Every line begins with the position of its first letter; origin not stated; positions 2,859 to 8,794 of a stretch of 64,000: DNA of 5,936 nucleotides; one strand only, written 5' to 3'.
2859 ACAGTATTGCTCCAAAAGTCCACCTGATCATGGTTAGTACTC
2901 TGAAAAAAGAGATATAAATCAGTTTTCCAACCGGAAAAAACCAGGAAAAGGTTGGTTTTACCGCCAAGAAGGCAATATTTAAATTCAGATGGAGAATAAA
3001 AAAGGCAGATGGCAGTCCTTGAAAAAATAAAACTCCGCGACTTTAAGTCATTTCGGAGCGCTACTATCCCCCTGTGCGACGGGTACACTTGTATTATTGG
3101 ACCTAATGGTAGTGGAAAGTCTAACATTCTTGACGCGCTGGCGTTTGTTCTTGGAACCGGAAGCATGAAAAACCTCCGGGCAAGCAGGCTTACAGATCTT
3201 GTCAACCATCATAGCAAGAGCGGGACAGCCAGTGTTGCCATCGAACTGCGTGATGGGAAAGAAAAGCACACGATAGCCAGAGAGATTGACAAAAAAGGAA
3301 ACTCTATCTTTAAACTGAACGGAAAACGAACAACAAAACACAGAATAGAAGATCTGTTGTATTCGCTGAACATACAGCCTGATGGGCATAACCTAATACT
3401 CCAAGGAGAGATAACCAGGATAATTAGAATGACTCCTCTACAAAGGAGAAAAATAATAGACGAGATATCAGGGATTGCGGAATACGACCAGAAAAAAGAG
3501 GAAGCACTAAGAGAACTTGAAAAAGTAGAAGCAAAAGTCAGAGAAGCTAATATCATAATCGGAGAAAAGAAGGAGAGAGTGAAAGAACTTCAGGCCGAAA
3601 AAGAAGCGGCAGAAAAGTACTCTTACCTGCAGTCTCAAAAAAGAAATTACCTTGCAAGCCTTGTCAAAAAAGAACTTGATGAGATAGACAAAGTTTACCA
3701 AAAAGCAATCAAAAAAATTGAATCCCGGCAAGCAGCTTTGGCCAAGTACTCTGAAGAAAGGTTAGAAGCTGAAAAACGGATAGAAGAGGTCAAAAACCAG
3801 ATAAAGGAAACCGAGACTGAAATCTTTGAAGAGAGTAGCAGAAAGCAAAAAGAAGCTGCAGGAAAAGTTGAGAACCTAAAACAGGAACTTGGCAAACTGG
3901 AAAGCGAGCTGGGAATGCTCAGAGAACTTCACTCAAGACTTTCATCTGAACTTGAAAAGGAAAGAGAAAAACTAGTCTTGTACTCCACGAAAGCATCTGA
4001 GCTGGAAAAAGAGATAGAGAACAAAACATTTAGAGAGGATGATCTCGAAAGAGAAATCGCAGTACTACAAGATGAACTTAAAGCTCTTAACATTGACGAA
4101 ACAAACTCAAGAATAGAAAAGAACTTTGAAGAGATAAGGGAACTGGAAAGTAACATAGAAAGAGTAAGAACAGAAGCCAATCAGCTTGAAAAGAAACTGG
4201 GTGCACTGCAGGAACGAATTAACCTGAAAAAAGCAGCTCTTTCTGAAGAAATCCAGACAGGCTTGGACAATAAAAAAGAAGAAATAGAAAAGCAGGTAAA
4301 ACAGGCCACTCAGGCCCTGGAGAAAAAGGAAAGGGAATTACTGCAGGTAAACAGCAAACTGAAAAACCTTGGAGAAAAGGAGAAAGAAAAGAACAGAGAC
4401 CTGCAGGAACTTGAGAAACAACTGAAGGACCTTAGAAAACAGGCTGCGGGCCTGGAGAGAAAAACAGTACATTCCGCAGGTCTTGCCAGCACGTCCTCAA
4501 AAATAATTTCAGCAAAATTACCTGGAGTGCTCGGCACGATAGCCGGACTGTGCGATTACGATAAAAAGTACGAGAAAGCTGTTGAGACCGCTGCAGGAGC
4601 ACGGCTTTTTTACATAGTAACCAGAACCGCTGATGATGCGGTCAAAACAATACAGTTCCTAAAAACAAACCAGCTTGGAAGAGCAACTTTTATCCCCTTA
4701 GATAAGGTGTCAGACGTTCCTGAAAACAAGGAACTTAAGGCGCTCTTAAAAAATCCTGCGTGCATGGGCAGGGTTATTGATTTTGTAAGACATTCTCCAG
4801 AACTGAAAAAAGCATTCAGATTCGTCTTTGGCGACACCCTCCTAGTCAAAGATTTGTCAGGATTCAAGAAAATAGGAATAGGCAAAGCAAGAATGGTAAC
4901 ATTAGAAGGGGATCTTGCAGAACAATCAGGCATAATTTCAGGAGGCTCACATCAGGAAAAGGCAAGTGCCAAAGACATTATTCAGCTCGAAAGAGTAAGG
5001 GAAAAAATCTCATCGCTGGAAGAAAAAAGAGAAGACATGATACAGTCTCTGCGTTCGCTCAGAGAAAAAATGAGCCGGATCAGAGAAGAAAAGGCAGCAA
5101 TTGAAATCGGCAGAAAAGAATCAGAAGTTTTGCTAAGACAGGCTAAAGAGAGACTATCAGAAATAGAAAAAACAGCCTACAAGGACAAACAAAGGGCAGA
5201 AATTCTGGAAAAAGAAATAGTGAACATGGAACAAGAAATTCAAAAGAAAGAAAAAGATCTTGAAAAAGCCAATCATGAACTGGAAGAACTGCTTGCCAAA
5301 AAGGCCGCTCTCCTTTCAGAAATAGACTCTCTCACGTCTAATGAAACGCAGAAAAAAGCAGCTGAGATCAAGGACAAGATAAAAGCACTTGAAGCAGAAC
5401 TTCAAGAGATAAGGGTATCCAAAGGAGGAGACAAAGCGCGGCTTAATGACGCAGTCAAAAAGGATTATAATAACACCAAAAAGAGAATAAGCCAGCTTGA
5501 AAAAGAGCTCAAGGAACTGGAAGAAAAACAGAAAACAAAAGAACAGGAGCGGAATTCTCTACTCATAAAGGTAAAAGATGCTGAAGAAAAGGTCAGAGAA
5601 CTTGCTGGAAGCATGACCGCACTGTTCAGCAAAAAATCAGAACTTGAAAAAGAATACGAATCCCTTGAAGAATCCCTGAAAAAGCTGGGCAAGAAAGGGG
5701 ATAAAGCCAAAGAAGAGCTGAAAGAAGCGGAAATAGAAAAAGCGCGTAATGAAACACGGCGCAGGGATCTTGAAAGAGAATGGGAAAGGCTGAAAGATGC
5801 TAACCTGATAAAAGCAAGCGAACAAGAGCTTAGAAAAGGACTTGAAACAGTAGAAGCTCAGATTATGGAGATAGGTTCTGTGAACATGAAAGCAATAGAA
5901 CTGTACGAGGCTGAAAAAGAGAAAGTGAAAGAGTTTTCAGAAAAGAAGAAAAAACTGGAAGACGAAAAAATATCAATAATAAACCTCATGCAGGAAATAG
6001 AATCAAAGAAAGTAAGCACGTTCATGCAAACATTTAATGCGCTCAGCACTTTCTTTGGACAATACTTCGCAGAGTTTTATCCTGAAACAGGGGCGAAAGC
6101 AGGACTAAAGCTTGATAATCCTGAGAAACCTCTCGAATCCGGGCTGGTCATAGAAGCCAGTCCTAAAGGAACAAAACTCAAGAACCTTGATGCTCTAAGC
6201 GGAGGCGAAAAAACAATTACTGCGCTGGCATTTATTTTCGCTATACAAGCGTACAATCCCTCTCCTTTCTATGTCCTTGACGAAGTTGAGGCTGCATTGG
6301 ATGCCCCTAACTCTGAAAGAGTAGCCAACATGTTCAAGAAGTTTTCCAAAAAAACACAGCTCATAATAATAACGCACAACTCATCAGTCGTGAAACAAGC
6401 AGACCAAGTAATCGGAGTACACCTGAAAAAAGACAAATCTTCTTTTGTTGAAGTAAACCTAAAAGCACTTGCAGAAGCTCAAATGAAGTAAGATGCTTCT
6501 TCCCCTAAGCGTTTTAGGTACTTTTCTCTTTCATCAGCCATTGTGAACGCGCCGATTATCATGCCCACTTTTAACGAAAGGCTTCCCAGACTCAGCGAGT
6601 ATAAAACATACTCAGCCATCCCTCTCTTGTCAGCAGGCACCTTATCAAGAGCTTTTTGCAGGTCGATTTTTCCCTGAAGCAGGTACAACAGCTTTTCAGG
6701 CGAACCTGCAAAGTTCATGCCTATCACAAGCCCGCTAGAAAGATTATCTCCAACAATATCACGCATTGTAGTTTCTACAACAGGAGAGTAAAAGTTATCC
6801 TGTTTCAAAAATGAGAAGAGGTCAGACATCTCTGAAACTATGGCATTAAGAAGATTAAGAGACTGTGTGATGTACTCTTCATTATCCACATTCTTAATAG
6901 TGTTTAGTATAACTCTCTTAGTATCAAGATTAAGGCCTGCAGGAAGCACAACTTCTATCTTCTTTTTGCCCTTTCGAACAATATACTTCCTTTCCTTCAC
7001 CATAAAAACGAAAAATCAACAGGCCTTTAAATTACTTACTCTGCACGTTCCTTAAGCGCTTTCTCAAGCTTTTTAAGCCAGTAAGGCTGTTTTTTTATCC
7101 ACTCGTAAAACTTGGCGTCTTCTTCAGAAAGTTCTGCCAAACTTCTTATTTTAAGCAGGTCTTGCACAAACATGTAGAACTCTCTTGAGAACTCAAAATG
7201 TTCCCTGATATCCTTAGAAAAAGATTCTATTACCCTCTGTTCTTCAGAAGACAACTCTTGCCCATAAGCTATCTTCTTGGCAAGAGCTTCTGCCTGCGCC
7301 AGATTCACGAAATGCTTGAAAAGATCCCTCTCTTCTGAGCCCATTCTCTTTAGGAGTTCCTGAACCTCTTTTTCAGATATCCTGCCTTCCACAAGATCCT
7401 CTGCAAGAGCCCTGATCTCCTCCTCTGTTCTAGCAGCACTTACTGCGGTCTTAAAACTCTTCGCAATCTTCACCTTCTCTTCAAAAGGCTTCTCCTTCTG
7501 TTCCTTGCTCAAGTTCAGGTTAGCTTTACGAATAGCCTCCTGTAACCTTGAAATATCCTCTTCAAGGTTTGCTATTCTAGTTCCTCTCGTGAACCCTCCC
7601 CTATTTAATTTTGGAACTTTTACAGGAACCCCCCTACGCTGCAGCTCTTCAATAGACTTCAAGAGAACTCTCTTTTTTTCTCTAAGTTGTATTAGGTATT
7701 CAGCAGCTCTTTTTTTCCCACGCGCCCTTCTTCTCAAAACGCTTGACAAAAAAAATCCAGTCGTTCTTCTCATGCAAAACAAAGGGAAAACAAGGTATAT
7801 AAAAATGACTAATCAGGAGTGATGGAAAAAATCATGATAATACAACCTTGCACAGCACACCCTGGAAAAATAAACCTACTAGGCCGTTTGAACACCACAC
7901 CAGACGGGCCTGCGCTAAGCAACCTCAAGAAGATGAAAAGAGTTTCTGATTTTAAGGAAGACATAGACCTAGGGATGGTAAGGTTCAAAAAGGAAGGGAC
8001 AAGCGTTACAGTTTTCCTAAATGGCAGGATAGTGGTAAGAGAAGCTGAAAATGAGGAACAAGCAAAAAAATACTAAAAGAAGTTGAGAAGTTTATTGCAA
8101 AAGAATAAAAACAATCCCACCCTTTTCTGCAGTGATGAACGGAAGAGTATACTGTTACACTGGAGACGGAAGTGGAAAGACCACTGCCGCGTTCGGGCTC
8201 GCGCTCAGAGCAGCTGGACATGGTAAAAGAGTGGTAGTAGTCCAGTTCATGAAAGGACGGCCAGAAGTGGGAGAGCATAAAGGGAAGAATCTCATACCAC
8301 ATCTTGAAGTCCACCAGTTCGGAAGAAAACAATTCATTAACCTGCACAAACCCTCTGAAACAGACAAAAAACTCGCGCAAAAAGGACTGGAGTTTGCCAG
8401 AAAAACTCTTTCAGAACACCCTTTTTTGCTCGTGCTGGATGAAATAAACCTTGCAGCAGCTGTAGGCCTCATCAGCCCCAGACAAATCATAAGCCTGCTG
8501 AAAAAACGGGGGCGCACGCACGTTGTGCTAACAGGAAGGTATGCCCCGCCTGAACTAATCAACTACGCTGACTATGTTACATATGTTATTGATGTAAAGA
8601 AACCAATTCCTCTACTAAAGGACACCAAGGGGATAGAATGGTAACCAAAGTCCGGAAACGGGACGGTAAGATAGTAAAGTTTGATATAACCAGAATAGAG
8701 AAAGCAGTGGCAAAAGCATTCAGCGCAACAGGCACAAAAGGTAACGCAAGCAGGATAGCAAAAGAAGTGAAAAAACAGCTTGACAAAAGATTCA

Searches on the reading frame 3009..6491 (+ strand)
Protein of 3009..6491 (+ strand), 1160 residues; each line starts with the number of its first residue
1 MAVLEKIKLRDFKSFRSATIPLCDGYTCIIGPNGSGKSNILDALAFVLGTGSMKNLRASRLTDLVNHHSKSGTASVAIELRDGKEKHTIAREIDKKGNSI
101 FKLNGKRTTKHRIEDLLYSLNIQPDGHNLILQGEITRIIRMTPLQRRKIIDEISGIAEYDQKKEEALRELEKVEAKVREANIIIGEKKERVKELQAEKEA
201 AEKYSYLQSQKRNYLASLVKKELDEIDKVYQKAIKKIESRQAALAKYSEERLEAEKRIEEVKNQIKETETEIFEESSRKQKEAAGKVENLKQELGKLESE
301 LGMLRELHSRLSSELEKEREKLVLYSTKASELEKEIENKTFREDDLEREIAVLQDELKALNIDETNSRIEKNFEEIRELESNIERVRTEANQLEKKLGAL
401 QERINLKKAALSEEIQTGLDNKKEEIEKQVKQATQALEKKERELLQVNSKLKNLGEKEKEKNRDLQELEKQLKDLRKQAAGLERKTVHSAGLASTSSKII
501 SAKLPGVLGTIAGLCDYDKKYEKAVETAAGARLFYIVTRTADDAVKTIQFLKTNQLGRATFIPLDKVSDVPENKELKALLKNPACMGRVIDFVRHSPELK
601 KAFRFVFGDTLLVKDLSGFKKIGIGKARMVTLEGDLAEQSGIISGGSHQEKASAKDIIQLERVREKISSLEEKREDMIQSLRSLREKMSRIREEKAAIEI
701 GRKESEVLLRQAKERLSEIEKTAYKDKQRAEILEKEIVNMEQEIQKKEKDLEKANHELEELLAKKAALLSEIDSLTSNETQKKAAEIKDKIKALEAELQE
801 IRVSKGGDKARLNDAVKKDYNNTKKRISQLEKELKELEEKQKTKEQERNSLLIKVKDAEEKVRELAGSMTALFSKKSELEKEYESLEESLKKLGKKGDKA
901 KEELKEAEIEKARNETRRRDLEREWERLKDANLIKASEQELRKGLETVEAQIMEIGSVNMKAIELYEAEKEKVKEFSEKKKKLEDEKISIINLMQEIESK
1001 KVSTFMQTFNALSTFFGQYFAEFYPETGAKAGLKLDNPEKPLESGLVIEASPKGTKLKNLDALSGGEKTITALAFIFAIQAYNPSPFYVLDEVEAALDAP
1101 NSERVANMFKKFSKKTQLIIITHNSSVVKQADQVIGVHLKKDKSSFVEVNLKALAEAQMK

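Call 44: search_protein_families(library=pfam, proteins=[window:3009-6491:+], max_evalue=0.0001)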
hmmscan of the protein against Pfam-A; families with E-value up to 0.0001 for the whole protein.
window:3009-6491:+ (1160 aa): 6 families
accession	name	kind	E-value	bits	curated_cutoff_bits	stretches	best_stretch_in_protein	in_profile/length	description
PF02463.25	SMC_N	-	2.7e-48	164.8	40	1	4-1143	2-217/220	RecF/RecN/SMC N terminal domain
PF06470.18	SMC_hinge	-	1.1e-29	103.6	22.5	1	505-616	2-109/116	SMC proteins Flexible Hinge Domain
PF13476.12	AAA_23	-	3.6e-16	60.9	27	1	6-272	1-200/201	AAA domain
PF13175.12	AAA_15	-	3.4e-15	57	32.1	1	4-291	3-279/374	AAA ATPase domain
PF13304.12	AAA_21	-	1.8e-14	55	27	2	876-1128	124-303/304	AAA domain, putative AbiEii toxin, Type IV TA system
PF13555.12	AAA_29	-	6e-08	32.8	27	1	4-50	1-48/61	P-loop containing region of AAA domain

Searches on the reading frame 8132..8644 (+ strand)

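Call 44: search_protein_families(library=pfam, proteins=[window:8132-8644:+], max_evalue=0.0001)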
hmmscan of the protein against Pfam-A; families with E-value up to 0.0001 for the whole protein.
window:8132-8644:+ (170 aa): 1 family
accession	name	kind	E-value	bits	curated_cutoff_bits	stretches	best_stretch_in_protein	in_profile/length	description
PF02572.21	CobA_CobO_BtuR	-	2e-48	165.3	25.7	1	3-170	2-172/172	ATP:corrinoid adenosyltransferase BtuR/CobO/CobP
